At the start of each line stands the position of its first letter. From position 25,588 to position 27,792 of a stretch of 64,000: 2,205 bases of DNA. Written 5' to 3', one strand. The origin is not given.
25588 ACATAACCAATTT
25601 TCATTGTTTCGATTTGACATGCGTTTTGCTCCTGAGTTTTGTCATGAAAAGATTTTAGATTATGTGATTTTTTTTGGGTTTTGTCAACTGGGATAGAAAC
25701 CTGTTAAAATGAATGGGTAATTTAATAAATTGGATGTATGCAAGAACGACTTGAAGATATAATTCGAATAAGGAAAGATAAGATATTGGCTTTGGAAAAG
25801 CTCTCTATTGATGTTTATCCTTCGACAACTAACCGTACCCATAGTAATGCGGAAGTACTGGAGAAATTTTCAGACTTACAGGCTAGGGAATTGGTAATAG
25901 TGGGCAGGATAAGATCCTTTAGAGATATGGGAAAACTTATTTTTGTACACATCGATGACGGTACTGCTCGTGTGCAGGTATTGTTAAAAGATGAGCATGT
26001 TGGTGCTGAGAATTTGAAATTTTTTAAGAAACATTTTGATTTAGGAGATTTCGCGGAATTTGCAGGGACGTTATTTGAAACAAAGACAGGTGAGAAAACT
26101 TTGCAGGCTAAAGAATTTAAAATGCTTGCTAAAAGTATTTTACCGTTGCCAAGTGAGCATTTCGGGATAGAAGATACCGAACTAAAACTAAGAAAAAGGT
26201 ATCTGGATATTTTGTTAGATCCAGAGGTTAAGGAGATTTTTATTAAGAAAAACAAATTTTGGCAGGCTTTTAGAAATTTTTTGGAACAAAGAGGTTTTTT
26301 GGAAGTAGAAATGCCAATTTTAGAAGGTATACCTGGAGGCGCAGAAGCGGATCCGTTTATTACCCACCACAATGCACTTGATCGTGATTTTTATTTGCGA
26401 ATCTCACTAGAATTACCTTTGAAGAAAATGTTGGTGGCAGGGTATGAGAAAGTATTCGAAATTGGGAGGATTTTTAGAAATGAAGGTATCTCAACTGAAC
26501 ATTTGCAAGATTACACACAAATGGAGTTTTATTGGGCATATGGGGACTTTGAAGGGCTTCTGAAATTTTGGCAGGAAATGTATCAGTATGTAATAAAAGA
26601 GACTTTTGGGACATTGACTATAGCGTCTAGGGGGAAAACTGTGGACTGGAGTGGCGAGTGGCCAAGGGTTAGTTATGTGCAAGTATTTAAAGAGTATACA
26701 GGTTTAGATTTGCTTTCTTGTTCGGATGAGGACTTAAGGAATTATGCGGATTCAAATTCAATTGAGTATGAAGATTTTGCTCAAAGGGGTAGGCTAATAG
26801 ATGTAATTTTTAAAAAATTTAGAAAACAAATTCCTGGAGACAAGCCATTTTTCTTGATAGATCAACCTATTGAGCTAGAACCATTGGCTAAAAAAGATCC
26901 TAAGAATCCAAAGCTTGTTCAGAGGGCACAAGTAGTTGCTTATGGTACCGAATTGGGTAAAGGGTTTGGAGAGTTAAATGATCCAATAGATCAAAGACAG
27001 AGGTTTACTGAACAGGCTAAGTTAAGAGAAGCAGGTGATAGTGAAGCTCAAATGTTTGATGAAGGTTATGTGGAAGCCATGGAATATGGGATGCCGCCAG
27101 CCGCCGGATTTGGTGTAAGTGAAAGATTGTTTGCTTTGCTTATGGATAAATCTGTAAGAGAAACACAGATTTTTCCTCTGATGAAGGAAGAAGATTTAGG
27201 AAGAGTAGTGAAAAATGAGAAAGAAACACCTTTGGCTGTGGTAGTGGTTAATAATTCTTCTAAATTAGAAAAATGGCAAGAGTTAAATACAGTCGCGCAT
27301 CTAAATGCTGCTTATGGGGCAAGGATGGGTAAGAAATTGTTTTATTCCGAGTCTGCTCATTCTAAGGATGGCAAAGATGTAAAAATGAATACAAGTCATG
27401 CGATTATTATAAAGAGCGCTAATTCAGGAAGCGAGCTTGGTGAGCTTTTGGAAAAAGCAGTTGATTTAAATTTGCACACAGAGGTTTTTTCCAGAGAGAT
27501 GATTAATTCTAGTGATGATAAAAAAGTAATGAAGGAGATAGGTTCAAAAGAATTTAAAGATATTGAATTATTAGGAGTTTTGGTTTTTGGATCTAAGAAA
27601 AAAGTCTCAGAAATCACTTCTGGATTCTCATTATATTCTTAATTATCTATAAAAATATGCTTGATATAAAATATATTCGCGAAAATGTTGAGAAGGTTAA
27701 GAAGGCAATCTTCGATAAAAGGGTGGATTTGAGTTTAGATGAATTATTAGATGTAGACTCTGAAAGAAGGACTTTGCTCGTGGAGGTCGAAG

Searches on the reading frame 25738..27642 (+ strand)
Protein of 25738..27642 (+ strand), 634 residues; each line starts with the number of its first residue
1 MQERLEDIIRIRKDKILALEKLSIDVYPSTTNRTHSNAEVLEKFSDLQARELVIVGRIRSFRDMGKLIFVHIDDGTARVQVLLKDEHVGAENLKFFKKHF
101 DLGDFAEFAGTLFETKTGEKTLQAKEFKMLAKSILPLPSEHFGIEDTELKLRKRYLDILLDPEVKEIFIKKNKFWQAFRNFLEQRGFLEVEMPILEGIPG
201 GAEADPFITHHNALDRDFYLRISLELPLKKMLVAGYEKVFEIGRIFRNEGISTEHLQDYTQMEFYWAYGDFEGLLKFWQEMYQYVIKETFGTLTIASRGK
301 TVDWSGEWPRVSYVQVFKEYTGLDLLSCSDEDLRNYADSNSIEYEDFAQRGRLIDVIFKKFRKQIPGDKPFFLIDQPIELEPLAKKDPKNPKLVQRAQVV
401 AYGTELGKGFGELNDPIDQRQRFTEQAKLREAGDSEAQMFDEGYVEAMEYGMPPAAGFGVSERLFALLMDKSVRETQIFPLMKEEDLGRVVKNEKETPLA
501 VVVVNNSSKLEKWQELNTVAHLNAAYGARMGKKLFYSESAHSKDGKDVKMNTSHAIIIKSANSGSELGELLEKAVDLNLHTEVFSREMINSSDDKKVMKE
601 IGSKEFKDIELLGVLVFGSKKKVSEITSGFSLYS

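Call 70: search_protein_families(library=pfam, proteins=[window:25738-27642:+], max_evalue=0.00001)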
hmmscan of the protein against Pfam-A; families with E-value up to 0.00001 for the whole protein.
window:25738-27642:+ (634 aa): 3 families
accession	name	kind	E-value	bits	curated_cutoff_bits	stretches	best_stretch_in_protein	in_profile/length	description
PF00152.25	tRNA-synt_2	-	2.5e-66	224.3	25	1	147-482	2-307/308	tRNA synthetases class II (D, K and N)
PF09391.15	DUF2000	-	8.8e-20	71.4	25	1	501-633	4-132/133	Protein of unknown function (DUF2000)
PF01336.31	tRNA_anti-codon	-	2.2e-14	53.6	27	1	53-129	2-74/75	OB-fold nucleic acid binding domain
